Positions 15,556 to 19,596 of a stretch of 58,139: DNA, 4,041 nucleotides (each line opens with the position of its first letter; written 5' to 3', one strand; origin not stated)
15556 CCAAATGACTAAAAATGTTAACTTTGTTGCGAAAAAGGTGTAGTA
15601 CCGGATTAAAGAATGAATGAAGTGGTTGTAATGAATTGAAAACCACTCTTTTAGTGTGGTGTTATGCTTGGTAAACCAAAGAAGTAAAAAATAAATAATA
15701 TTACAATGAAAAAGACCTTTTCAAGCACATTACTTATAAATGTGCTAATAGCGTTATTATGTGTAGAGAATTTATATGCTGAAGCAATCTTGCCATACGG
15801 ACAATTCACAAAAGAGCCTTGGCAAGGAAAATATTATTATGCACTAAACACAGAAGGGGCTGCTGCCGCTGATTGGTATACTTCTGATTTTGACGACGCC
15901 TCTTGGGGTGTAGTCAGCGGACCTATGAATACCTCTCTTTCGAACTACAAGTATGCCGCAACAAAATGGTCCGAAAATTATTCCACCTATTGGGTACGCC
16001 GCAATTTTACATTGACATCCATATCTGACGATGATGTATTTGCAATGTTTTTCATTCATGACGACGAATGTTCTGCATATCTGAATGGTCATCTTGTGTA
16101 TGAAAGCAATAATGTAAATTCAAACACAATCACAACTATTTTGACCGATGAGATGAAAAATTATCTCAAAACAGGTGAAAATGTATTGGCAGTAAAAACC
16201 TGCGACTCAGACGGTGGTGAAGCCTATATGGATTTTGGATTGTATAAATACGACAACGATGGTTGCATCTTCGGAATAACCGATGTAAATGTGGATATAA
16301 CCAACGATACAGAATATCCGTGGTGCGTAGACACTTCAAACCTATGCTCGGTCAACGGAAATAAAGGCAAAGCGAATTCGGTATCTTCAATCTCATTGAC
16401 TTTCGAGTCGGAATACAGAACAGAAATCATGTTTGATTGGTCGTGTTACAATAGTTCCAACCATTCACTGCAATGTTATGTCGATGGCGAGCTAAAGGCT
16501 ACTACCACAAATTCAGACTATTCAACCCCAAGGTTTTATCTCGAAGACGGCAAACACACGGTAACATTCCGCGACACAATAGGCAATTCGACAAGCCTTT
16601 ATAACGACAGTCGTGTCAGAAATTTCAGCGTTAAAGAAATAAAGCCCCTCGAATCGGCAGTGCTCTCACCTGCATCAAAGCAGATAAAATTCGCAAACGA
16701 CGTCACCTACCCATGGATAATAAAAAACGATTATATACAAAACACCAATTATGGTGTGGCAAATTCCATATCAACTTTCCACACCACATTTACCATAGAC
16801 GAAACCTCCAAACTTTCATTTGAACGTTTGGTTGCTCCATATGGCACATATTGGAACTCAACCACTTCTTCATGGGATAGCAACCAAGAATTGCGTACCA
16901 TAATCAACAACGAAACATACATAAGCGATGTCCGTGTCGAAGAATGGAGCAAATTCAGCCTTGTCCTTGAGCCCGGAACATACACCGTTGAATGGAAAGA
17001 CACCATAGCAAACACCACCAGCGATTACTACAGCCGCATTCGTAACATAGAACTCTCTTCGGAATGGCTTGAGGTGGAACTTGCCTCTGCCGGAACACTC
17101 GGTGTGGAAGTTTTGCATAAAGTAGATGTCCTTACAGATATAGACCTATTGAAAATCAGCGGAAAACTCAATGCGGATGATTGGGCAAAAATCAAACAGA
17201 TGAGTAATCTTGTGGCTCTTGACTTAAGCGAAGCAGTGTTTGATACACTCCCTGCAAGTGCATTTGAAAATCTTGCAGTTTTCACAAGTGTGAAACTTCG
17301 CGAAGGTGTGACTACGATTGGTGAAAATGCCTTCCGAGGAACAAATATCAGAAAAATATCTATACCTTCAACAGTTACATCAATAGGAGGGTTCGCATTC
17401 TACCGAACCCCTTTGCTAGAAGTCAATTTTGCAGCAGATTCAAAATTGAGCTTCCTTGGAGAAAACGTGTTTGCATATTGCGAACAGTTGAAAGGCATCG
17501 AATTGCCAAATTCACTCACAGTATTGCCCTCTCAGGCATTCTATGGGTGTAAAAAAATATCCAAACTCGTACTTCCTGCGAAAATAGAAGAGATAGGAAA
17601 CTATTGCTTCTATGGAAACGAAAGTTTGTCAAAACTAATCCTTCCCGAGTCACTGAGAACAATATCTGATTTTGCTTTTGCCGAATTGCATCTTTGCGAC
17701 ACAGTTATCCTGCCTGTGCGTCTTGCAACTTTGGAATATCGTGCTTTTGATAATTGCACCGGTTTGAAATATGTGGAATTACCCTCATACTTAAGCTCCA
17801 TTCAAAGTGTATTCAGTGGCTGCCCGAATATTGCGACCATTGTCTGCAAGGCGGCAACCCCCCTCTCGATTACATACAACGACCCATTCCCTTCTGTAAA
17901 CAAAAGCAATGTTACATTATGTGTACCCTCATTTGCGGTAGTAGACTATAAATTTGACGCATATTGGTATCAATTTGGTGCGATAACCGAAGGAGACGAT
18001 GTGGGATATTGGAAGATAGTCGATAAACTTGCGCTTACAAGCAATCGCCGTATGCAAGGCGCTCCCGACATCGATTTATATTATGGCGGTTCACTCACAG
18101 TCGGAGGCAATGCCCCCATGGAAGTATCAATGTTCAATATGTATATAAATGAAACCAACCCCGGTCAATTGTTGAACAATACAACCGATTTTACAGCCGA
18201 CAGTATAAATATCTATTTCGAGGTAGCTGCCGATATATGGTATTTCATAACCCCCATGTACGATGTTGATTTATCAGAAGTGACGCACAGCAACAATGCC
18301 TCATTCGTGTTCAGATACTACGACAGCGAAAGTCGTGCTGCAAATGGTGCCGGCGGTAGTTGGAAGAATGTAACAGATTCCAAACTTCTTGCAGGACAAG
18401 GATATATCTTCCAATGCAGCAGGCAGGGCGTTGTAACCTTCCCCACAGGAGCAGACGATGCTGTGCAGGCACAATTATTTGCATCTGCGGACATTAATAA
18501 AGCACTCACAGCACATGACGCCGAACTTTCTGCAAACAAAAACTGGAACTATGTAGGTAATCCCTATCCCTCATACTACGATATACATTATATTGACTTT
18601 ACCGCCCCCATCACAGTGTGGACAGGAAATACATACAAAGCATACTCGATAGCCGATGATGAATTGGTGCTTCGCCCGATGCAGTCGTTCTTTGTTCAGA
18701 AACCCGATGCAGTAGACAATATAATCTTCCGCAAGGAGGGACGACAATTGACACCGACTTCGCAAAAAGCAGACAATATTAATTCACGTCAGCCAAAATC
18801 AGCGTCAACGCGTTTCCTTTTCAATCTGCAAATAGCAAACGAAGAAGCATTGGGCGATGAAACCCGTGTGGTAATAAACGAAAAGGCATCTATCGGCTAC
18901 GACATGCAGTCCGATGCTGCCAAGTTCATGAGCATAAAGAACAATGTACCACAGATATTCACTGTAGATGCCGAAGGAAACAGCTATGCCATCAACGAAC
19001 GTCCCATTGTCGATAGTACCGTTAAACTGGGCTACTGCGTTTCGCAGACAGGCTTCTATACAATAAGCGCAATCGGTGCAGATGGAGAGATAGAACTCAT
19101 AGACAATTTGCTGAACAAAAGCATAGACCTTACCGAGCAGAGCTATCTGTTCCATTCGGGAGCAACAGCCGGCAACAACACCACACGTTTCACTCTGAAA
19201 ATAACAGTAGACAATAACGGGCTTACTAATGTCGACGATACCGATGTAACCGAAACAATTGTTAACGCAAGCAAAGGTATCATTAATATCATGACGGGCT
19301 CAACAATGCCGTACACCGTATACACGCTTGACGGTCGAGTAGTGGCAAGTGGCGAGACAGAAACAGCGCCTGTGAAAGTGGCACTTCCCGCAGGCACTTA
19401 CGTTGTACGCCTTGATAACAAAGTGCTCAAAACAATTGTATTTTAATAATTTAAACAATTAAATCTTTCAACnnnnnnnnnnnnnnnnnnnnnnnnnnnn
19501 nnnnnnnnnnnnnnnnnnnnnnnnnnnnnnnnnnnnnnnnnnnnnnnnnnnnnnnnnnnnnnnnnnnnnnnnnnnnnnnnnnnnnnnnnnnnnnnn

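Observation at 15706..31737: Three-gene operon of giant T9SS cargo proteins carrying cohesin-like and dockerin-like modules but no enzymes: possible self-assembling surface scaffold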

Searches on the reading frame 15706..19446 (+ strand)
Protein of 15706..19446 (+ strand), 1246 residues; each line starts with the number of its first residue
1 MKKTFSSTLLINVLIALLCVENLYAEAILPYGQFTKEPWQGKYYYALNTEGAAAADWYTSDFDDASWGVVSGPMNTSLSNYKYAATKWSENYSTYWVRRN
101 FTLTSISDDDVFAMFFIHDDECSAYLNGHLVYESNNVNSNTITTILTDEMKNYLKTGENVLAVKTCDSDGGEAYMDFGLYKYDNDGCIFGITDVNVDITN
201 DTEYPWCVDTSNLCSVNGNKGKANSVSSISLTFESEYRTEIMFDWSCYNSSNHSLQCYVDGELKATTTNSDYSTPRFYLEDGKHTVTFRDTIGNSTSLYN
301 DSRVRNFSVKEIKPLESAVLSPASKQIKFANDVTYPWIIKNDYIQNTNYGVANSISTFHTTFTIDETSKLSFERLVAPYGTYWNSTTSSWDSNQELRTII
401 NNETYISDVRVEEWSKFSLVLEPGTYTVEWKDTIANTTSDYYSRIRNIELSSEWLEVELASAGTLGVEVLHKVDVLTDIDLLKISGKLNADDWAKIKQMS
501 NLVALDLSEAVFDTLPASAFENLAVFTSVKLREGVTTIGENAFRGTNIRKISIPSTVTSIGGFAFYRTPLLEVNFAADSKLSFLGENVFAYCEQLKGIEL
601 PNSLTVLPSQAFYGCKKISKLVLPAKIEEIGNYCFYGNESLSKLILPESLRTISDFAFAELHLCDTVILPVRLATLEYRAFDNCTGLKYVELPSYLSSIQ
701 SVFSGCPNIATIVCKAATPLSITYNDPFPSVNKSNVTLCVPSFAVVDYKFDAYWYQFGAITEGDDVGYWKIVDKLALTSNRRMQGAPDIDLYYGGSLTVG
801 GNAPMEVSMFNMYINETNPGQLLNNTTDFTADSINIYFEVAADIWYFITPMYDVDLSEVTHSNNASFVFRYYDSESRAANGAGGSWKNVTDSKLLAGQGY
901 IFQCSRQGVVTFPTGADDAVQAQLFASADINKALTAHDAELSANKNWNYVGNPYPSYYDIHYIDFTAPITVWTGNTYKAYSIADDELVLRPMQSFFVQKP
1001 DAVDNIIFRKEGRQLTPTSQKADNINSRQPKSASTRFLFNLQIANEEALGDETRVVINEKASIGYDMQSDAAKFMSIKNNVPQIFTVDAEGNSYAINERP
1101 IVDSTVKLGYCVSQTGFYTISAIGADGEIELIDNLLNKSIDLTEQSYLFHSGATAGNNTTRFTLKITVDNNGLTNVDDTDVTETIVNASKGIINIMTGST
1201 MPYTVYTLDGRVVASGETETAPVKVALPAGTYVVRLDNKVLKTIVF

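Call 3: search_protein_families(library=pfam, proteins=[window:15706-19446:+], max_evalue=0.1)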
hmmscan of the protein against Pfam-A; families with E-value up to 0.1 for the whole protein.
window:15706-19446:+ (1246 aa): 4 families
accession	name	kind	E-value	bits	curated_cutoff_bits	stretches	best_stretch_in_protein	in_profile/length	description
PF13306.12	LRR_5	-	1.1e-51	174.5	27.7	2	514-640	2-125/127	BspA type Leucine rich repeat region (6 copies)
PF13855.12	LRR_8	-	1.6e-07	31.4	27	0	578-623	10-56/61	Leucine rich repeat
PF04234.18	CopC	-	0.04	15.4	23.3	0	420-431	64-75/92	CopC domain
PF19910.5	DUF6383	-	0.068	13.8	23.7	0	1177-1245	5-74/74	Domain of unknown function (DUF6383)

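Call 7: search_protein_families(library=ncbifam, proteins=[window:15706-19446:+], max_evalue=1)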
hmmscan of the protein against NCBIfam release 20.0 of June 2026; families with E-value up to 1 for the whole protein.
window:15706-19446:+ (1246 aa): 3 families
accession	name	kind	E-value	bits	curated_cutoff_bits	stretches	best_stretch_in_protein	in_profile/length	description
NF047961.1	adhesin_HupY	equivalog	9.4e-18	63.7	1250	2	615-716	185-285/978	leucine-rich repeat adhesin HupY/LrrG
NF045861.1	glide_Gli349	exception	7.4e-13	46.1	1750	2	512-591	2688-2767/3169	gliding machinery surface structure protein Gli349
TIGR04183.1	Por_Secre_tail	domain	0.014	15.3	23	1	1193-1238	13-60/72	T9SS type A sorting domain-containing protein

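Call 18: search_solved_structures(query=window:15706-19446:+, max_evalue=1)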
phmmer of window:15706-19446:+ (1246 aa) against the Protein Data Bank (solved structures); distinct sequences matched with E-value up to 1: 23.
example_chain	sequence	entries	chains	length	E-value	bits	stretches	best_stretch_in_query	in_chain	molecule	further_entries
4fs7_A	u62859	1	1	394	6.7e-31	110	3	531-689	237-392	Uncharacterized protein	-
4gt6_A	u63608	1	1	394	1.6e-27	98.9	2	536-691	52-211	Cell surface protein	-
4fdw_A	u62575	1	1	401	1.1e-22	82.8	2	524-660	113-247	leucine rich hypothetical protein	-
4fd0_A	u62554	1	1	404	4.9e-22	80.7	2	529-690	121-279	Leucine rich hypothetical protein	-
4h09_A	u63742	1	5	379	4.7e-21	77.4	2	534-688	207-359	Hypothetical leucine rich repeat protein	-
6mlx_A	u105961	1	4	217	4.4e-14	54.3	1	559-717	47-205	Leucine-rich repeat protein TpLRR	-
4cp6_A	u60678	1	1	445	5.7e-14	54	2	550-658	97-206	CHOLINE BINDING PROTEIN PCPA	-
3sb4_A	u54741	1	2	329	2.1e-10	42.2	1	457-590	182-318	Hypothetical leucine rich repeat protein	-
4r5d_A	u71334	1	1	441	1.6e-08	35.9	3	475-617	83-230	Leucine rich repeat protein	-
4oju_A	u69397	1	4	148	1.1e-07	33.1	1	534-607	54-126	hypothetical leucine rich repeat protein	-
4r6g_A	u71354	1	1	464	7.4e-07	30.4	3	496-612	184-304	leucine rich repeats DLRR_K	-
4r6f_A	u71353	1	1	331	2.3e-06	28.8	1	467-543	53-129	Leucine rich repeat DLRR_I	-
4pq8_A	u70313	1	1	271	3.3e-06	28.2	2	497-608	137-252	DESIGNED PROTEIN OR465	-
4qxe_A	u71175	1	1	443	1.5e-05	26.1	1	533-712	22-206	Leucine-rich repeat-containing G-protein coupled receptor 4, linker, Variable lymphocyte r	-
4kt1_A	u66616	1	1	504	3.2e-05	25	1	533-712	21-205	Leucine-rich repeat-containing G-protein coupled receptor 4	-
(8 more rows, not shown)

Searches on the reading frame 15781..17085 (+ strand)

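Call 44: search_protein_families(library=pfam, proteins=[window:15781-17085:+], max_evalue=1)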
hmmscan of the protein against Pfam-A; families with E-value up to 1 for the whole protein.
window:15781-17085:+ (435 aa): 1 family
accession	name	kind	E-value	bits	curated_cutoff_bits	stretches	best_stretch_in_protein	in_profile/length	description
PF04234.18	CopC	-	0.05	15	23.3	0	393-406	63-75/92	CopC domain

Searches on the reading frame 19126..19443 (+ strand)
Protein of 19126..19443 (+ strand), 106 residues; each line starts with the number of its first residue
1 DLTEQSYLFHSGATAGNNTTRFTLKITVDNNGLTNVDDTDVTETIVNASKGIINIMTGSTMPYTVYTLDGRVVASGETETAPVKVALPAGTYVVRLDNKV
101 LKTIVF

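Call 44: search_protein_families(library=pfam, proteins=[window:19126-19443:+], max_evalue=1)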
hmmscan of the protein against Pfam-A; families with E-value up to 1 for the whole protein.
window:19126-19443:+ (106 aa): 1 family
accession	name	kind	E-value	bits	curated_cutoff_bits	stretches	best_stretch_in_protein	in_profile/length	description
PF19910.5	DUF6383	-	0.0015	19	23.7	1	37-105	5-74/74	Domain of unknown function (DUF6383)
